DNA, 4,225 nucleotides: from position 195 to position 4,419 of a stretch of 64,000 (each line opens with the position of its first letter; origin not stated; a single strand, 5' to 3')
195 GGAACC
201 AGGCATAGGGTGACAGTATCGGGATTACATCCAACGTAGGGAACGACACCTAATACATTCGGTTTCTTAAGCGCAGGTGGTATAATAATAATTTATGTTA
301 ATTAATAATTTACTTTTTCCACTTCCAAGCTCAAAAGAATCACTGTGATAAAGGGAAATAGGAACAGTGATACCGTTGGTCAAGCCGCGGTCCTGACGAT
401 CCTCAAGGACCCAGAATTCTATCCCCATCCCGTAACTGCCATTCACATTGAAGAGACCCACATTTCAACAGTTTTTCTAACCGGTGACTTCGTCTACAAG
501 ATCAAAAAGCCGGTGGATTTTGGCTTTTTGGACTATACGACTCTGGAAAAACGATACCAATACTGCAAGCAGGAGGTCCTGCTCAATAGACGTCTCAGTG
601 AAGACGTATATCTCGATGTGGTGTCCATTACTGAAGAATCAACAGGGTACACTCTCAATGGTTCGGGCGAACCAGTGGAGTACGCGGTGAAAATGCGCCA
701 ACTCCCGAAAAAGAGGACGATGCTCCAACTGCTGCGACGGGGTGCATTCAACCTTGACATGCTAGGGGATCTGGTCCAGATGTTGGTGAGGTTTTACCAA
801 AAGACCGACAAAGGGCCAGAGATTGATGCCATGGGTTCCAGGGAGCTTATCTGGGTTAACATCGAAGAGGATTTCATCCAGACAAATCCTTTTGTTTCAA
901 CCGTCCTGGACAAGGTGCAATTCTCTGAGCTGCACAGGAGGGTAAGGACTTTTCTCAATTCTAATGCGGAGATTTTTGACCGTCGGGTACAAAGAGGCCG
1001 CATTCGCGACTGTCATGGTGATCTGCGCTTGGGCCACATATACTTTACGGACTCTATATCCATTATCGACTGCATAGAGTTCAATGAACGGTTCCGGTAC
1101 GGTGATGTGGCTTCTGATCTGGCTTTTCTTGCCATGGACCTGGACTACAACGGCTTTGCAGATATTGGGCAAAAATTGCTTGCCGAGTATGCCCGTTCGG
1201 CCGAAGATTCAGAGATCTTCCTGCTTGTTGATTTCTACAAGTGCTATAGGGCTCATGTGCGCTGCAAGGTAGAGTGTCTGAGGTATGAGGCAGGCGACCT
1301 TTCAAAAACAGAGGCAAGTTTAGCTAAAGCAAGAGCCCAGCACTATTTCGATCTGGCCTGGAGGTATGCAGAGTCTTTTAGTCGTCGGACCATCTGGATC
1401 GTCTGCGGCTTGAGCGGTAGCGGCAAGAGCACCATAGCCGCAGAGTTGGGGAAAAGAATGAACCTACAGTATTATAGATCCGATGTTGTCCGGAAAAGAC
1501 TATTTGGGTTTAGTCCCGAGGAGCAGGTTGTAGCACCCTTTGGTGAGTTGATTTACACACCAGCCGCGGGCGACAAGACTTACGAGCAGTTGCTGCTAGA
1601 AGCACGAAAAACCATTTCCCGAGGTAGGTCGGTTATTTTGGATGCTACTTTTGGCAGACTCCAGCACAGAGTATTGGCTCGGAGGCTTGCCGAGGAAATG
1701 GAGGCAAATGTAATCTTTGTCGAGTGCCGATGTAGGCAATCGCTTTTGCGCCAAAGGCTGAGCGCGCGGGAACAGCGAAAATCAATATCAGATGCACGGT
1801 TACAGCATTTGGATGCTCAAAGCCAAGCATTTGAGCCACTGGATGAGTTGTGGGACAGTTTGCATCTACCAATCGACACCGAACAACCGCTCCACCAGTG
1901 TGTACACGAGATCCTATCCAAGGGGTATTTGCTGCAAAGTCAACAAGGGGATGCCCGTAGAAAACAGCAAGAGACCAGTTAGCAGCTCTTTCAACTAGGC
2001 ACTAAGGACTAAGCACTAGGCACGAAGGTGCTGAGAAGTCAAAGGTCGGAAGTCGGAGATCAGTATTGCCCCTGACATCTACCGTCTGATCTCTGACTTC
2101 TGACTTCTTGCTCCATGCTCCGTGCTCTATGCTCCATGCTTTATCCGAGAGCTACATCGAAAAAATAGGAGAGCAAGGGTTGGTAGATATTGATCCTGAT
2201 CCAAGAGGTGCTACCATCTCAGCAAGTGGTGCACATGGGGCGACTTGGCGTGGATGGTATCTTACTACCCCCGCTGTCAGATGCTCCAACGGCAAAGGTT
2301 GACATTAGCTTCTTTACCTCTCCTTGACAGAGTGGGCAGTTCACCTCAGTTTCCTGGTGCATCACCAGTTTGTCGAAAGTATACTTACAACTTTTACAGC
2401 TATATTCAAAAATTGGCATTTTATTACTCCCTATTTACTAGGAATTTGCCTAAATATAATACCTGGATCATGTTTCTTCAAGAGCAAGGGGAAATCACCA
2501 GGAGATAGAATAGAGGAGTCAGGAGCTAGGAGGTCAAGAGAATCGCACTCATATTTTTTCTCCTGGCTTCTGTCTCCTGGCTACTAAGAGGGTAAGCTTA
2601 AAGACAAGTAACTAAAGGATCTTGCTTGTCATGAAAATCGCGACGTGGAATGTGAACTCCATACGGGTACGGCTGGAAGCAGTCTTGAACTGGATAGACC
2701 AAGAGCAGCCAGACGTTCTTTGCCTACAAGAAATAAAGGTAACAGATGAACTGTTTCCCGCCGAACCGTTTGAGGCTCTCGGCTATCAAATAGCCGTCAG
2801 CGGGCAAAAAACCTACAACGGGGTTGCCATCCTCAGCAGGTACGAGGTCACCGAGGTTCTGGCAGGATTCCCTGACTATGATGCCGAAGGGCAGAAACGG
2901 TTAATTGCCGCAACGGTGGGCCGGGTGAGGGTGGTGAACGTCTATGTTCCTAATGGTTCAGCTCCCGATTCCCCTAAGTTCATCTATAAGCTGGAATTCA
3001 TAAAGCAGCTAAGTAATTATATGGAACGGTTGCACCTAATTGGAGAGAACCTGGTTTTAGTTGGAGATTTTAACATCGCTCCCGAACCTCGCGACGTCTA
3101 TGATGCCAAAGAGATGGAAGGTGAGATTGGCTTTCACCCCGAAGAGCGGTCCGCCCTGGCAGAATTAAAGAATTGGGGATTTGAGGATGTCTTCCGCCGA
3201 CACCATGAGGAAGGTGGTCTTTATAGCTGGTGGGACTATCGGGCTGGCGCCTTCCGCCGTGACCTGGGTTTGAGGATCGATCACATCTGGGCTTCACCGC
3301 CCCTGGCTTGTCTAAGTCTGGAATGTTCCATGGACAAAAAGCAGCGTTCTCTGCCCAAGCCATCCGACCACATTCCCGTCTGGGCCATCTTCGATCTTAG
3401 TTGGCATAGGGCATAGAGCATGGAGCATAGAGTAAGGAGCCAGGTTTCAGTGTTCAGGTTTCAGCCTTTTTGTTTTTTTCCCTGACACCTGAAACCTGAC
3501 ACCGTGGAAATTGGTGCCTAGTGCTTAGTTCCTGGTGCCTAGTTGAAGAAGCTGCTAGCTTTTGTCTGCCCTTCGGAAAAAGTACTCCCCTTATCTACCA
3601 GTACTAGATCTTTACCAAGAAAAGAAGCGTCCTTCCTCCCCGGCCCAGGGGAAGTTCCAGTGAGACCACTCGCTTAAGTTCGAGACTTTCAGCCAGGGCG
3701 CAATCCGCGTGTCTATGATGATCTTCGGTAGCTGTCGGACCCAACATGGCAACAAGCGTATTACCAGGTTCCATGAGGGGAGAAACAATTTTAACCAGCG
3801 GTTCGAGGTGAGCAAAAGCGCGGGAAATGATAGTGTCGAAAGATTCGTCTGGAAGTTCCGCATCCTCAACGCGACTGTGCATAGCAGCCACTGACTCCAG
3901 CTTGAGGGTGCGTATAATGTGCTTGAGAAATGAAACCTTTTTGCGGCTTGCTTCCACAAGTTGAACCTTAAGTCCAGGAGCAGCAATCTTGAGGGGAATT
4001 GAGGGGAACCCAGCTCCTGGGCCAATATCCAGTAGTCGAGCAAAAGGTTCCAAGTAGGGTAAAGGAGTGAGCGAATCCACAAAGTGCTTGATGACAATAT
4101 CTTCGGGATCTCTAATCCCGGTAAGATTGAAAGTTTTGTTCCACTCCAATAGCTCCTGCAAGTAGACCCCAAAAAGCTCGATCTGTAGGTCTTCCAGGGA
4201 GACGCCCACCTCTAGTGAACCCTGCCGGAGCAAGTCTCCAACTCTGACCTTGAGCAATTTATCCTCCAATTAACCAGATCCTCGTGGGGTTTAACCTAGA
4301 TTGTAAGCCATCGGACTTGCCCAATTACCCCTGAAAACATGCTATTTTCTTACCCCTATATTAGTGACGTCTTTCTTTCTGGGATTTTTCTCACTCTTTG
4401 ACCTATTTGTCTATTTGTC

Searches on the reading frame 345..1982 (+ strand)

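Call 104: search_protein_families(library=pfam, proteins=[window:345-1982:+], max_evalue=0.001)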
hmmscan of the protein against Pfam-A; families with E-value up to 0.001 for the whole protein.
window:345-1982:+ (545 aa): 6 families
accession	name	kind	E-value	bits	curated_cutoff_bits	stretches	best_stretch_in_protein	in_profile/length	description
PF13671.12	AAA_33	-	2.2e-26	93.3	27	1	351-499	2-143/143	AAA domain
PF08433.16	KTI12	-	1.2e-07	32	22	1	352-524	5-169/271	Chromatin associated protein KTI12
PF13238.12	AAA_18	-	2.4e-07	31.7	29.4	1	352-480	2-116/128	AAA domain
PF13207.12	AAA_17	-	2.4e-06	28.3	27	1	355-483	2-129/136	AAA domain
PF01636.29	APH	-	5.2e-05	23.6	23.2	1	207-285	155-228/239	Phosphotransferase enzyme family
PF06414.18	Zeta_toxin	-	0.00014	21.8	22.3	1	344-507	12-174/199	Zeta toxin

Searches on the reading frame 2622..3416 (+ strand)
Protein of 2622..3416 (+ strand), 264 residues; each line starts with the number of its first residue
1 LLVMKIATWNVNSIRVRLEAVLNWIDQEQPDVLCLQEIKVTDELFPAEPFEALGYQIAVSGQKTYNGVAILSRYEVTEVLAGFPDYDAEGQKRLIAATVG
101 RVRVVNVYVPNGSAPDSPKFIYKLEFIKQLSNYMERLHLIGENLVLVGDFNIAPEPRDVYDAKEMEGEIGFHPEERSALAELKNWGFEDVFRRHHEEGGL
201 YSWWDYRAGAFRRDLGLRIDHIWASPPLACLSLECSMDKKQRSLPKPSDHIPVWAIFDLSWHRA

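Call 104: search_protein_families(library=pfam, proteins=[window:2622-3416:+], max_evalue=0.001)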
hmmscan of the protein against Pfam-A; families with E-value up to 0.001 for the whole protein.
window:2622-3416:+ (264 aa): 1 family
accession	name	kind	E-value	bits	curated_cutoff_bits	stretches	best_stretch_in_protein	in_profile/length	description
PF03372.29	Exo_endo_phos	-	1.4e-37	130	24.5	1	7-250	1-225/225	Endonuclease/Exonuclease/phosphatase family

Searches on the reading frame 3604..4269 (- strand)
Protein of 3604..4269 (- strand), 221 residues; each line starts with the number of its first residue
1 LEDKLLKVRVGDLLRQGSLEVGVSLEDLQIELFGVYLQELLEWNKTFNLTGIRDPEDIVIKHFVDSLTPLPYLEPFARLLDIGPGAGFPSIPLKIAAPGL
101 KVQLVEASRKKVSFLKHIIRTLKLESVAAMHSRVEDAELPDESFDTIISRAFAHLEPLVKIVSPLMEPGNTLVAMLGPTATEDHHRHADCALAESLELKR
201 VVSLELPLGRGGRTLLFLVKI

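Call 104: search_protein_families(library=pfam, proteins=[window:3604-4269:-], max_evalue=0.001)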
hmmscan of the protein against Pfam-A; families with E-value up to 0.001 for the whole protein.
window:3604-4269:- (221 aa): 6 families
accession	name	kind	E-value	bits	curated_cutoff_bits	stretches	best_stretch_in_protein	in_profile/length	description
PF02527.21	GidB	-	3.7e-47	160.5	27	1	30-204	2-176/184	rRNA small subunit methyltransferase G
PF13847.12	Methyltransf_31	-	1.7e-06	28.2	27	1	78-157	6-88/145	Methyltransferase domain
PF13649.12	Methyltransf_25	-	2.6e-06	28.4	27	1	80-157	2-79/97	Methyltransferase domain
PF05175.20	MTS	-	6e-06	26.4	23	1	77-149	33-104/170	Methyltransferase small domain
PF08241.18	Methyltransf_11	-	9.5e-06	26.6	21.2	1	80-155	1-73/95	Methyltransferase domain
PF08242.18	Methyltransf_12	-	0.00067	20.8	30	0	80-154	1-76/98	Methyltransferase domain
